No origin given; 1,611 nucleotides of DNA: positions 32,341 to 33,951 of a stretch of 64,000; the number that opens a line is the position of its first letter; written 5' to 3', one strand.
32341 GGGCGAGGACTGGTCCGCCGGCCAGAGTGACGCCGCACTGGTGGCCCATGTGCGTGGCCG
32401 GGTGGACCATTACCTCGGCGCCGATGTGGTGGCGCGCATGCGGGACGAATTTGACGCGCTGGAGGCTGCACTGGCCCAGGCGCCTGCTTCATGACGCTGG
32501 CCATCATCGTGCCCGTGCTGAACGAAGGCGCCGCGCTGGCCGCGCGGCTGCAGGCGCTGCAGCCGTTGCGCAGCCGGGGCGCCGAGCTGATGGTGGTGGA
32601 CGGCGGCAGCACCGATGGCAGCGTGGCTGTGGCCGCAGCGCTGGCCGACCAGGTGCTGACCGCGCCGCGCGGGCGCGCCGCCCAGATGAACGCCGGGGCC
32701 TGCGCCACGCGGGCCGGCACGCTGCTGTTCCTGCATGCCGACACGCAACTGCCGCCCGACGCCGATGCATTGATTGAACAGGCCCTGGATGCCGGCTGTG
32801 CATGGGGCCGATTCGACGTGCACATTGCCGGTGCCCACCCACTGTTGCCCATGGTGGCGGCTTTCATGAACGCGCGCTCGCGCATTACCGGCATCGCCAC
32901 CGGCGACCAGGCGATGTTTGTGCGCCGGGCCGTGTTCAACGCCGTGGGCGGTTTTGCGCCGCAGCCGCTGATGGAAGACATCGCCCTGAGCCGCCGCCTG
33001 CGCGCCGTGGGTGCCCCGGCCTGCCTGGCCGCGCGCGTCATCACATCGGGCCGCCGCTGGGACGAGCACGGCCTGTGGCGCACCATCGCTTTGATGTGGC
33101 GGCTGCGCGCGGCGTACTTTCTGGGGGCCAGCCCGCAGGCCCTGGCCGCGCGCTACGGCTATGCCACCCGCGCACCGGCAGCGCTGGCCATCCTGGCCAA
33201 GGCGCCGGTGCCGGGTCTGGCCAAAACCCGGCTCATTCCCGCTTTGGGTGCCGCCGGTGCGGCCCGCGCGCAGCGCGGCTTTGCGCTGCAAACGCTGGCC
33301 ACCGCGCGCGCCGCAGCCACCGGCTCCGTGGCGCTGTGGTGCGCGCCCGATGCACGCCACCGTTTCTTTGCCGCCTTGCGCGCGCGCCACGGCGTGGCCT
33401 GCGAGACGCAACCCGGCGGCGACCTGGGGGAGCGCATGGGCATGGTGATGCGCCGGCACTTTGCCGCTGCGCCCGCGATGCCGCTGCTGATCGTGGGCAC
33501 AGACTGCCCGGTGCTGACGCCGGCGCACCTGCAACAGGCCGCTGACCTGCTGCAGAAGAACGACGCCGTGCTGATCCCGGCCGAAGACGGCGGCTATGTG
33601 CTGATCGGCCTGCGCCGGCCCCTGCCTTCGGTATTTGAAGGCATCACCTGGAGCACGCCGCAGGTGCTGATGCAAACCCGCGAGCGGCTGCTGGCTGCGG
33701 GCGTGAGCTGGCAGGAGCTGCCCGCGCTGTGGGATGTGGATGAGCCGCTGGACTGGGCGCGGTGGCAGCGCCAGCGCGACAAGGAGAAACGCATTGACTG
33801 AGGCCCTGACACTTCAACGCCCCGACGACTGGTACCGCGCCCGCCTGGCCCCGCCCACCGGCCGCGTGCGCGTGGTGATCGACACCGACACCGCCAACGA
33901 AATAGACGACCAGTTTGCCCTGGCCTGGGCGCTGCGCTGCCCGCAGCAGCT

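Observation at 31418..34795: Kinase, fused TIGR04283/TIGR04282-like transferases and nucleoside hydrolase: an arsenosugar-like pathway without ArsS/ArsM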

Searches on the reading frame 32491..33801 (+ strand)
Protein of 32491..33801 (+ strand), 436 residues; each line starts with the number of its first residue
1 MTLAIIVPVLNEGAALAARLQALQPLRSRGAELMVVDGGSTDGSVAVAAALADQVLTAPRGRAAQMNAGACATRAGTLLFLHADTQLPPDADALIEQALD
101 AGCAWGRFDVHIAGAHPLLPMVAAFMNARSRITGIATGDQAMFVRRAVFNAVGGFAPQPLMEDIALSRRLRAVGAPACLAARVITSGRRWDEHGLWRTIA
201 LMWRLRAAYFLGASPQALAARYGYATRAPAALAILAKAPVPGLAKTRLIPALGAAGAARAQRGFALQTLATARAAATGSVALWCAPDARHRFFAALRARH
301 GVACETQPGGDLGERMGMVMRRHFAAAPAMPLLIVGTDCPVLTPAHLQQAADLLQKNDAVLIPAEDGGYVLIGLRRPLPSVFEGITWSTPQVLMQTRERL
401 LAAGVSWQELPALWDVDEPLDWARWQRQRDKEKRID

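Call 3: search_protein_families(library=ncbifam, proteins=[window:32491-33801:+], max_evalue=0.01)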
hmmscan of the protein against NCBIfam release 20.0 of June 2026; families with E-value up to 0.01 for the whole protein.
window:32491-33801:+ (436 aa): 10 families
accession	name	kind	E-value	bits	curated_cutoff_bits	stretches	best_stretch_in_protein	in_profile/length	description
TIGR04283.1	glyco_like_mftF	equivalog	3.5e-79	265.5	182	1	3-222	1-221/221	TIGR04283 family arsenosugar biosynthesis glycosyltransferase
TIGR04282.1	glyco_like_cofC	hypoth_equivalog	8.6e-59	198.5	134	1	232-422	1-189/189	TIGR04282 family arsenosugar biosynthesis glycosyltransferase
TIGR03552.1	F420_cofC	equivalog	1e-10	41.6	105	1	243-428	11-190/196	2-phospho-L-lactate guanylyltransferase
NF007482.0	PRK10073.1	equivalog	7.8e-08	31.7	423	1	2-96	7-99/334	glycosyltransferase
NF041875.1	EPS_EpsD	equivalog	1.3e-06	28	370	1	3-90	1-95/325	exopolysaccharide biosynthesis glycosyltransferase EpsD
TIGR03937.1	PgaC_IcaA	equivalog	2.1e-06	27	422.3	1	3-97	47-148/407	poly-beta-1,6-N-acetyl-D-glucosamine synthase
TIGR04182.1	glyco_TIGR04182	equivalog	1.2e-05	24.8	325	1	4-97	3-96/293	S-layer glycoprotein N-glycosyltransferase AglJ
NF045692.1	OglycostaseCruG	equivalog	0.00029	19.9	600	0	3-51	43-91/386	2'-O-glycosyltransferase CruG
TIGR03469.1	HpnB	hypoth_equivalog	0.00037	19.6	379.25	0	3-56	46-100/386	hopene-associated glycosyltransferase HpnB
NF010496.0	PRK13915.1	equivalog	0.0026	16.9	262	1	2-57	32-90/307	glucosyl-3-phosphoglycerate synthase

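Call 4: search_protein_families(library=pfam, proteins=[window:32491-33801:+], max_evalue=0.01)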
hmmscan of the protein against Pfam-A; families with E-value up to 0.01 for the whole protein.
window:32491-33801:+ (436 aa): 6 families
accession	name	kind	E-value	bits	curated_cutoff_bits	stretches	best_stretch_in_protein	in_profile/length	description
PF09837.15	DUF2064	-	9.1e-36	122.8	25.8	1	268-389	1-120/120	Uncharacterized protein conserved in bacteria (DUF2064)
PF00535.33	Glycos_transf_2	-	6.7e-12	46.1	23.3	1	5-114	2-121/168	Glycosyl transferase family 2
PF13632.12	Glyco_trans_2_3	-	0.00025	21.3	27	1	79-221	3-148/198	Glycosyl transferase family group 2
PF13506.12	Glyco_transf_21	-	0.00038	20.4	21.7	1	120-186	85-153/174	Glycosyl transferase family 21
PF12804.13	NTP_transf_3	-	0.0033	18.1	27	1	267-370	29-130/160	MobA-like NTP transferase domain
PF01983.22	CofC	-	0.0094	15.6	22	0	320-377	79-136/217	Guanylyl transferase CofC like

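Call 21: find_homologous_proteins(query=window:32491-33798:+, max_evalue=0.00001)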
Query window:32491-33798:+ (436 aa): 7570 proteins with E <= 0.00001 among 8000 candidates; the best 120 are listed.
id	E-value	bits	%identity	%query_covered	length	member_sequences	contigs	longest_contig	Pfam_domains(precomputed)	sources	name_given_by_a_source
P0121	1.4e-280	948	100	100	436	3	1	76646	PF09837.16,PF00535.33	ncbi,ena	-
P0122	3.1e-242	822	86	100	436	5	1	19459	PF09837.16,PF00535.33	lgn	-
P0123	8.0e-242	821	87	100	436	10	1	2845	PF09837.16,PF00535.33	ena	-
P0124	4.6e-241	818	86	100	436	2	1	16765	PF09837.16,PF00535.33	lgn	-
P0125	2.1e-240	816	87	100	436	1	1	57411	PF09837.16,PF00535.33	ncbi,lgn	-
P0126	5.2e-238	808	86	100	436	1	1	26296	PF09837.16,PF00535.33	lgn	-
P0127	1.3e-237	807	85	100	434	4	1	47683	PF09837.16,PF00535.33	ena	-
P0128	7.8e-234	794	85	100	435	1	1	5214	PF09837.16,PF00535.33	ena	-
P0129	4.9e-233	792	85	100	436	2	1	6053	PF09837.16,PF00535.33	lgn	-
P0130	4.6e-232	789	84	100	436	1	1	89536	PF09837.16,PF00535.33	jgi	jgi:rSAM/selenodomain-associated transferase 2/rSAM/selenodomain-associated transferase 1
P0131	1.6e-230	783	84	100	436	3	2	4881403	PF09837.16,PF00535.33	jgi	jgi:rSAM/selenodomain-associated transferase 2/rSAM/selenodomain-associated transferase 1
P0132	1.5e-226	770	84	98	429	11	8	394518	PF09837.16,PF00535.33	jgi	jgi:rSAM/selenodomain-associated transferase 2/rSAM/selenodomain-associated transferase 1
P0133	2.2e-220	750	80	99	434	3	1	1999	PF09837.16,PF00535.33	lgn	-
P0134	4.4e-209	713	75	99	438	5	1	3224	PF09837.16,PF00535.33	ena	-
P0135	6.0e-202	689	74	99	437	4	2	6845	PF09837.16,PF00535.33,PF12804.14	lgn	-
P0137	7.0e-202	689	75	97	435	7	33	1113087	PF09837.16,PF00535.33,PF12804.14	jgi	jgi:rSAM/selenodomain-associated transferase 2/rSAM/selenodomain-associated transferase 1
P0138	1.1e-200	685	74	99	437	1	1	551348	PF09837.16,PF00535.33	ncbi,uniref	ncbi:TIGR04283 family arsenosugar biosynthesis glycosyltransferase [Hydrogenophaga sp.]|uniref:TIGR0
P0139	3.3e-200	684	74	98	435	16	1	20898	PF09837.16,PF00535.33,PF12804.14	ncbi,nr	ncbi:MAG: TIGR04283 family arsenosugar biosynthesis glycosyltransferase [Hydrogenophaga sp.]|nr:TIGR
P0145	1.3e-197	675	72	99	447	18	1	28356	PF09837.16,PF00535.33,PF12804.14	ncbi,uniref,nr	ncbi:TIGR04283 family arsenosugar biosynthesis glycosyltransferase [Hydrogenophaga sp.]|uniref:TIGR0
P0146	1.7e-197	675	74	98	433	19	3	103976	PF09837.16,PF00535.33,PF12804.14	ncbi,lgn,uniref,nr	ncbi:TIGR04283 family arsenosugar biosynthesis glycosyltransferase [Hydrogenophaga sp.]|uniref:TIGR0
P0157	1.2e-194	665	73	98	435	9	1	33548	PF09837.16,PF00535.33,PF12804.14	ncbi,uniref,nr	ncbi:MAG: TIGR04283 family arsenosugar biosynthesis glycosyltransferase [Hydrogenophaga sp.]|uniref:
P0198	6.0e-188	643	69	98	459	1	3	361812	PF09837.16,PF00535.33,PF12804.14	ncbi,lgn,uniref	ncbi:MAG: TIGR04283 family arsenosugar biosynthesis glycosyltransferase [Hydrogenophaga sp.]|uniref:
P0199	6.2e-188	643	71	98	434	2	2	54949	PF09837.16,PF00535.33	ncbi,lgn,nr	ncbi:MAG: TIGR04283 family arsenosugar biosynthesis glycosyltransferase [Hydrogenophaga sp.]|nr:TIGR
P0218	2.3e-184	631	68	98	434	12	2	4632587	PF09837.16,PF00535.33,PF12804.14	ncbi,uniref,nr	ncbi:TIGR04283 family arsenosugar biosynthesis glycosyltransferase [Hydrogenophaga sp. IBVHS1]|unire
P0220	4.8e-184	630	69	97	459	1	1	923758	PF09837.16,PF00535.33,PF12804.14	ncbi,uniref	ncbi:TIGR04283 family arsenosugar biosynthesis glycosyltransferase [Hydrogenophaga sp.]|uniref:TIGR0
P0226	1.4e-183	629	69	98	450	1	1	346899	PF09837.16,PF00535.33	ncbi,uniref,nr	ncbi:TIGR04283 family arsenosugar biosynthesis glycosyltransferase [Hydrogenophaga sp.]|uniref:TIGR0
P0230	5.7e-183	627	68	97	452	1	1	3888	PF09837.16,PF00535.33,PF12804.14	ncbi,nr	ncbi:MAG TPA: TIGR04283 family arsenosugar biosynthesis glycosyltransferase [Hydrogenophaga sp.]|nr:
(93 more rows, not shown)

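Call 23: list_cluster_members(proteins=[P0121, P0131, P0010])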
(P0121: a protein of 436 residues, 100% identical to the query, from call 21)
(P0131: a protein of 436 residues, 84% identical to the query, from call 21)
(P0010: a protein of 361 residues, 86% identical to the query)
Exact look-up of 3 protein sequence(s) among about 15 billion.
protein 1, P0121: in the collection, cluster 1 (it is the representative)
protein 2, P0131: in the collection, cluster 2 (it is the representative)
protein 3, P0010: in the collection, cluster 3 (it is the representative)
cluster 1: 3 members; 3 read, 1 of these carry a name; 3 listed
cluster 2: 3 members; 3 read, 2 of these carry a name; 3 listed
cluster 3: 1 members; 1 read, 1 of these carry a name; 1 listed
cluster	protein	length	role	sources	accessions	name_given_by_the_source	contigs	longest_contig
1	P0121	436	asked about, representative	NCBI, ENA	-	-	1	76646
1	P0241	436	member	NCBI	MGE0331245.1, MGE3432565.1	MAG: TIGR04283 family arsenosugar biosynthesis glycosyltransferase [Ramlibacter sp.]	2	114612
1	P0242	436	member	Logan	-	-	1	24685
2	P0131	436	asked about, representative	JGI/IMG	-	rSAM/selenodomain-associated transferase 2/rSAM/selenodomain-associated transferase 1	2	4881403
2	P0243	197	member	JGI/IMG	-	rSAM/selenodomain-associated transferase 1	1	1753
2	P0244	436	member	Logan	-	-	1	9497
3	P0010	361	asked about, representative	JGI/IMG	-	thiamine kinase-like enzyme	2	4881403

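Call 24: find_encoding_contigs(protein=P0218, flank=10000, max_places=1)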
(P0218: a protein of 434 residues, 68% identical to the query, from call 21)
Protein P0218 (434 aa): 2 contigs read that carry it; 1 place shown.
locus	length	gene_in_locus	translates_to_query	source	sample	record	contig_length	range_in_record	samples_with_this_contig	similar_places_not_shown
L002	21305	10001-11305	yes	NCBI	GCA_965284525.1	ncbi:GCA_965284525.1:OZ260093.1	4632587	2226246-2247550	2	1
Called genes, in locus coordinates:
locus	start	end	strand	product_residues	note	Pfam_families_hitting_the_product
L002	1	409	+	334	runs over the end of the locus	PF10017:Methyltransf_33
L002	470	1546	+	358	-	PF00586:AIRS, PF02769:AIRS_C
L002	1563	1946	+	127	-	PF01042:Ribonuc_L-PSP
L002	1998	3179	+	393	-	PF13173:AAA_14, PF13635:DUF4143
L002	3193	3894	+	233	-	PF00702:Hydrolase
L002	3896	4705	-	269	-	PF14347:DUF4399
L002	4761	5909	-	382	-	PF07992:Pyr_redox_2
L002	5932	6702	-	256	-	PF11249:DUF3047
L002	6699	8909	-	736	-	PF09335:VTT_dom, PF01134:GIDA (weak), PF01266:DAO (faint), PF07992:Pyr_redox_2, PF13450:NAD_binding_8 (faint), PF13738:Pyr_redox_3, PF00070:Pyr_redox, PF02852:Pyr_redox_dim, +1 more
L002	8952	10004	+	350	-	PF01636:APH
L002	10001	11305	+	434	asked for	PF00535:Glycos_transf_2, PF12804:NTP_transf_3 (faint), PF09837:DUF2064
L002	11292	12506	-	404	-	PF01637:ATPase_2 (faint), PF13191:AAA_16 (faint), PF13173:AAA_14, PF13401:AAA_22 (faint), PF13635:DUF4143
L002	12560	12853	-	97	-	-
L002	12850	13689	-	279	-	PF02673:BacA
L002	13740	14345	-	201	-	PF01066:CDP-OH_P_transf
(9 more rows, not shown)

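Call 25: find_encoding_contigs(protein=P0137, flank=10000, max_places=2)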
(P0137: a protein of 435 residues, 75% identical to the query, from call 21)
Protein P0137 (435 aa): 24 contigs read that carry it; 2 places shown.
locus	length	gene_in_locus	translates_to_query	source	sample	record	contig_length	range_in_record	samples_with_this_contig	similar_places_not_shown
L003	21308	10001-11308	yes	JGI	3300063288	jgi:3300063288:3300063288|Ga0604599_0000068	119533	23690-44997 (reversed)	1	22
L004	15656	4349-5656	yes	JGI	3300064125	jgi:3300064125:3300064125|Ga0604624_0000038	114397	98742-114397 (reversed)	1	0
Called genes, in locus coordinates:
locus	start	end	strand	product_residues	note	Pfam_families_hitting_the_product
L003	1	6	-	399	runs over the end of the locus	PF03781:FGE-sulfatase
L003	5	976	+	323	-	PF00534:Glycos_transf_1, PF13692:Glyco_trans_1_4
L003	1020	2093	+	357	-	PF00586:AIRS, PF02769:AIRS_C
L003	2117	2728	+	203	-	PF03848:TehB, PF13489:Methyltransf_23, PF05175:MTS, PF13847:Methyltransf_31, PF08241:Methyltransf_11, PF08242:Methyltransf_12, PF13649:Methyltransf_25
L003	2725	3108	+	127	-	PF01042:Ribonuc_L-PSP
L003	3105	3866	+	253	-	PF00702:Hydrolase, PF13419:HAD_2 (weak)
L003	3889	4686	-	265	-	PF14347:DUF4399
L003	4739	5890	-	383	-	PF07992:Pyr_redox_2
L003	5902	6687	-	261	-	PF11249:DUF3047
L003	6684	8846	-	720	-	PF09335:VTT_dom, PF01134:GIDA (weak), PF01266:DAO (faint), PF07992:Pyr_redox_2, PF13450:NAD_binding_8 (faint), PF13738:Pyr_redox_3 (weak), PF00070:Pyr_redox, PF02852:Pyr_redox_dim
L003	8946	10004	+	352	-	-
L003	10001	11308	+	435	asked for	PF00535:Glycos_transf_2, PF09837:DUF2064, PF12804:NTP_transf_3 (weak)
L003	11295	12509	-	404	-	PF13191:AAA_16 (faint), PF13173:AAA_14, PF13635:DUF4143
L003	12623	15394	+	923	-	PF00690:Cation_ATPase_N, PF00122:E1-E2_ATPase, PF00702:Hydrolase, PF13246:Cation_ATPase, PF12710:HAD (weak), PF00689:Cation_ATPase_C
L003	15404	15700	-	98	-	-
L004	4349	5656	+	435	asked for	PF00535:Glycos_transf_2, PF09837:DUF2064, PF12804:NTP_transf_3 (weak)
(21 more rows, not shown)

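Call 34: search_protein_representatives(protein=window:32491-33798:+)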
Query: 436 residues. Proteins with E-value up to 0.001 (for the whole library): 28730; up to 1e-10: 15491; up to 1e-30: 2127. The best 150 are listed.
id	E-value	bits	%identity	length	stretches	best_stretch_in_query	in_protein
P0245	9.7e-147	505.8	61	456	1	3-427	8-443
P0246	1.4e-127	442.7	55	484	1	3-431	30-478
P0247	4.3e-122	424.6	54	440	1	1-422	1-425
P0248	3.0e-121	421.8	66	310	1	126-427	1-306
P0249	4.1e-120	418.1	55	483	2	3-223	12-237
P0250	4.1e-120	418.1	54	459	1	3-433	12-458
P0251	5.3e-117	407.8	53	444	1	1-422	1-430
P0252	1.4e-115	403.1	51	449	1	1-427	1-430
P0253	3.3e-115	401.9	56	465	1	3-424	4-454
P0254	7.7e-111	387.5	56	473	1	3-424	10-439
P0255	2.2e-109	382.7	54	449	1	3-427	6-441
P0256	4.0e-109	381.8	47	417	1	20-425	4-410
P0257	3.7e-108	378.7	50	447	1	1-424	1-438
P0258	4.3e-99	348.8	47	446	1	3-424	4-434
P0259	7.2e-97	341.5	45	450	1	3-423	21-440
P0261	1.2e-95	337.5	38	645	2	3-424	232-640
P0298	3.5e-75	270.0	41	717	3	228-431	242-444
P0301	1.0e-74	268.5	32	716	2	2-421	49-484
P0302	3.4e-74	266.8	43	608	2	3-222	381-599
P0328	1.7e-70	254.6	39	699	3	3-218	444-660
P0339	2.8e-69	250.6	40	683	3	2-220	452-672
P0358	7.9e-68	245.8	40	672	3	3-216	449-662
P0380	9.1e-66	239.0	44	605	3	2-222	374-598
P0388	4.6e-65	236.7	36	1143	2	4-427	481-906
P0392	1.2e-64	235.4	39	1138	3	3-219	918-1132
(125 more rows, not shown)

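Call 35: search_protein_families(library=pfam, proteins=[P0261, P0298, P0301, P0302, P0328, P0339, P0358, P0380, P0388, P0392], max_evalue=0.0001)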
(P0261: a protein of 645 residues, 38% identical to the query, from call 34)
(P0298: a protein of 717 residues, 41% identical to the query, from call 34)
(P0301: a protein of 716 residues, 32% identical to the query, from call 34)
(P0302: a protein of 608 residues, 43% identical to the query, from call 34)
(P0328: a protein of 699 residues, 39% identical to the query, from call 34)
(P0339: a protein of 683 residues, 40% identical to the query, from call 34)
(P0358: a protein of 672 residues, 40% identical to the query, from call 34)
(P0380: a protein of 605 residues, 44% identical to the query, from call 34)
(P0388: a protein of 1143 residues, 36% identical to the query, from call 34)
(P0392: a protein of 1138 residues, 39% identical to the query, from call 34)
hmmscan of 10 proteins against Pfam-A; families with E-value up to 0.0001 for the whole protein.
P0261 (645 aa): 6 families
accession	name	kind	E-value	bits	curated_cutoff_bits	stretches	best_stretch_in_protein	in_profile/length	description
PF00535.33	Glycos_transf_2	-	6.9e-49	166.4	23.3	2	3-123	1-130/168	Glycosyl transferase family 2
PF09837.15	DUF2064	-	4.5e-31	107.6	25.8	1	489-605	6-120/120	Uncharacterized protein conserved in bacteria (DUF2064)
PF13641.12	Glyco_tranf_2_3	-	8.6e-16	59.1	27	1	2-174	3-198/230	Glycosyltransferase like family 2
PF10111.15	Glyco_tranf_2_2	-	6e-15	55.9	27.3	1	3-92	1-100/276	Glycosyltransferase like family 2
PF12804.13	NTP_transf_3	-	3e-09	37.7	27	1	479-596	25-131/160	MobA-like NTP transferase domain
PF13632.12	Glyco_trans_2_3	-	4.8e-08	33.5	27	0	78-173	3-109/198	Glycosyl transferase family group 2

P0298 (717 aa): 4 families
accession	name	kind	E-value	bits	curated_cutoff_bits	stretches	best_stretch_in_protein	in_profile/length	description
PF00535.33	Glycos_transf_2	-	1.3e-36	126.6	23.3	2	9-167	2-165/168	Glycosyl transferase family 2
PF09837.15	DUF2064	-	1.1e-33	116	25.8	1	288-402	4-120/120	Uncharacterized protein conserved in bacteria (DUF2064)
PF13641.12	Glyco_tranf_2_3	-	7e-10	39.7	27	1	452-640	1-216/230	Glycosyltransferase like family 2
PF13704.12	Glyco_tranf_2_4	-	4.7e-06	27.4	27.5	0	15-65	2-53/98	Glycosyl transferase family 2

P0301 (716 aa): 7 families
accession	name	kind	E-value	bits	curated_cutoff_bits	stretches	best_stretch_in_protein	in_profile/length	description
PF00535.33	Glycos_transf_2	-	1.3e-43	149.3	23.3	2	51-197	1-164/168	Glycosyl transferase family 2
PF09837.15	DUF2064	-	3.3e-33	114.5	25.8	1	342-452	8-120/120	Uncharacterized protein conserved in bacteria (DUF2064)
PF13641.12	Glyco_tranf_2_3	-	6.6e-19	69.3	27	2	50-229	3-206/230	Glycosyltransferase like family 2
PF10111.15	Glyco_tranf_2_2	-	9.7e-11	42.1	27.3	0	499-591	1-106/276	Glycosyltransferase like family 2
PF13506.12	Glyco_transf_21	-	4.6e-10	39.7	21.7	0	559-680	23-156/174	Glycosyl transferase family 21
PF01983.22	CofC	-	2.6e-08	33.8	22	1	381-488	75-182/217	Guanylyl transferase CofC like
PF13632.12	Glyco_trans_2_3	-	2.1e-07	31.4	27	0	123-222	1-110/198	Glycosyl transferase family group 2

P0302 (608 aa): 2 families
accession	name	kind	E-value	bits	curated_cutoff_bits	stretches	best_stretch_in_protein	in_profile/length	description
PF09837.15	DUF2064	-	4e-36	123.9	25.8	1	214-329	4-120/120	Uncharacterized protein conserved in bacteria (DUF2064)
PF00535.33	Glycos_transf_2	-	1.8e-21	77.2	23.3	1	382-500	1-129/168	Glycosyl transferase family 2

P0328 (699 aa): 7 families
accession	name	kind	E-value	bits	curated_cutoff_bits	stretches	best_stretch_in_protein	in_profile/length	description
PF00535.33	Glycos_transf_2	-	2.2e-47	161.6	23.3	2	8-163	1-166/168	Glycosyl transferase family 2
PF09837.15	DUF2064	-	2.5e-31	108.4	25.8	1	281-395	5-120/120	Uncharacterized protein conserved in bacteria (DUF2064)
PF13641.12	Glyco_tranf_2_3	-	8.6e-20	72.2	27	2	444-629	3-212/230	Glycosyltransferase like family 2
PF10111.15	Glyco_tranf_2_2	-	1.5e-09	38.2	27.3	0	445-537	1-104/276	Glycosyltransferase like family 2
PF12804.13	NTP_transf_3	-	1.6e-09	38.6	27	1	16-121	23-130/160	MobA-like NTP transferase domain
PF13506.12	Glyco_transf_21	-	4.1e-06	26.8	21.7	0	67-164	21-117/174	Glycosyl transferase family 21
PF13704.12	Glyco_tranf_2_4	-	7.3e-06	26.8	27.5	0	15-87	2-81/98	Glycosyl transferase family 2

P0339 (683 aa): 7 families
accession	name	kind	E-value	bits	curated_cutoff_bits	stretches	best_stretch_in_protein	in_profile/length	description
PF00535.33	Glycos_transf_2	-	8.9e-44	149.8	23.3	2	19-171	3-164/168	Glycosyl transferase family 2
PF09837.15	DUF2064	-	3.3e-35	120.9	25.8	1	299-408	9-120/120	Uncharacterized protein conserved in bacteria (DUF2064)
PF13641.12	Glyco_tranf_2_3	-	2.6e-17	64.1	27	1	451-627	1-199/230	Glycosyltransferase like family 2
PF12804.13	NTP_transf_3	-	2.3e-11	44.6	27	0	24-147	22-144/160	MobA-like NTP transferase domain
PF10111.15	Glyco_tranf_2_2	-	3.9e-11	43.4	27.3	0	586-625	162-202/276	Glycosyltransferase like family 2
PF13632.12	Glyco_trans_2_3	-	3.2e-07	30.8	27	1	528-627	2-111/198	Glycosyl transferase family group 2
PF13506.12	Glyco_transf_21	-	1.9e-05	24.6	21.7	0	515-634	21-150/174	Glycosyl transferase family 21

P0358 (672 aa): 4 families
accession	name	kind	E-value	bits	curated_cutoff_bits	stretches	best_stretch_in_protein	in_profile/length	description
PF00535.33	Glycos_transf_2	-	4.1e-36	124.9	23.3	2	9-161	2-164/168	Glycosyl transferase family 2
PF09837.15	DUF2064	-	5.8e-34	117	25.8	1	283-396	5-119/120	Uncharacterized protein conserved in bacteria (DUF2064)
PF13641.12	Glyco_tranf_2_3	-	5.3e-13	50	27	1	7-111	3-120/230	Glycosyltransferase like family 2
PF12804.13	NTP_transf_3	-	8.1e-07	29.8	27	0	19-119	26-128/160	MobA-like NTP transferase domain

P0380 (605 aa): 4 families
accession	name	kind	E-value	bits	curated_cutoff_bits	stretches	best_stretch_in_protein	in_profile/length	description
PF09837.15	DUF2064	-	9.6e-37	125.9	25.8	1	173-280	12-120/120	Uncharacterized protein conserved in bacteria (DUF2064)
PF00535.33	Glycos_transf_2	-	1.5e-18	67.8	23.3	1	376-487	1-118/168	Glycosyl transferase family 2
PF13641.12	Glyco_tranf_2_3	-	5.5e-06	27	27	1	373-470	2-107/230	Glycosyltransferase like family 2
PF10111.15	Glyco_tranf_2_2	-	3.6e-05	23.8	27.3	0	376-468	1-100/276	Glycosyltransferase like family 2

P0388 (1143 aa): 6 families
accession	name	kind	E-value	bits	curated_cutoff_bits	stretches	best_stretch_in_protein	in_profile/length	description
PF00535.33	Glycos_transf_2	-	1.2e-45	155.9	23.3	2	483-611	3-134/168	Glycosyl transferase family 2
PF09837.15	DUF2064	-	2.4e-36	124.6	25.8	1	753-868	4-120/120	Uncharacterized protein conserved in bacteria (DUF2064)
PF13641.12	Glyco_tranf_2_3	-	2.4e-11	44.5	27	1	916-1016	1-115/230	Glycosyltransferase like family 2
PF12804.13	NTP_transf_3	-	3.2e-10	40.8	27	0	488-583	22-120/160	MobA-like NTP transferase domain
PF09594.16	GT87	-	2.6e-07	31.1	25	1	156-393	2-237/237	Glycosyltransferase family 87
PF10111.15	Glyco_tranf_2_2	-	6.2e-07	29.6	27.3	0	919-1013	1-107/276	Glycosyltransferase like family 2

P0392 (1138 aa): 4 families
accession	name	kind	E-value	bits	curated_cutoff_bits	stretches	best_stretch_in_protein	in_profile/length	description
PF00535.33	Glycos_transf_2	-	1.4e-40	139.4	23.3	2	476-597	2-131/168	Glycosyl transferase family 2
PF09837.15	DUF2064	-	1.6e-34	118.8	25.8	1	754-868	5-120/120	Uncharacterized protein conserved in bacteria (DUF2064)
PF13641.12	Glyco_tranf_2_3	-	7.5e-12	46.2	27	1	916-1017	1-117/230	Glycosyltransferase like family 2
PF12804.13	NTP_transf_3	-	4.8e-10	40.3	27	0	764-849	44-130/160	MobA-like NTP transferase domain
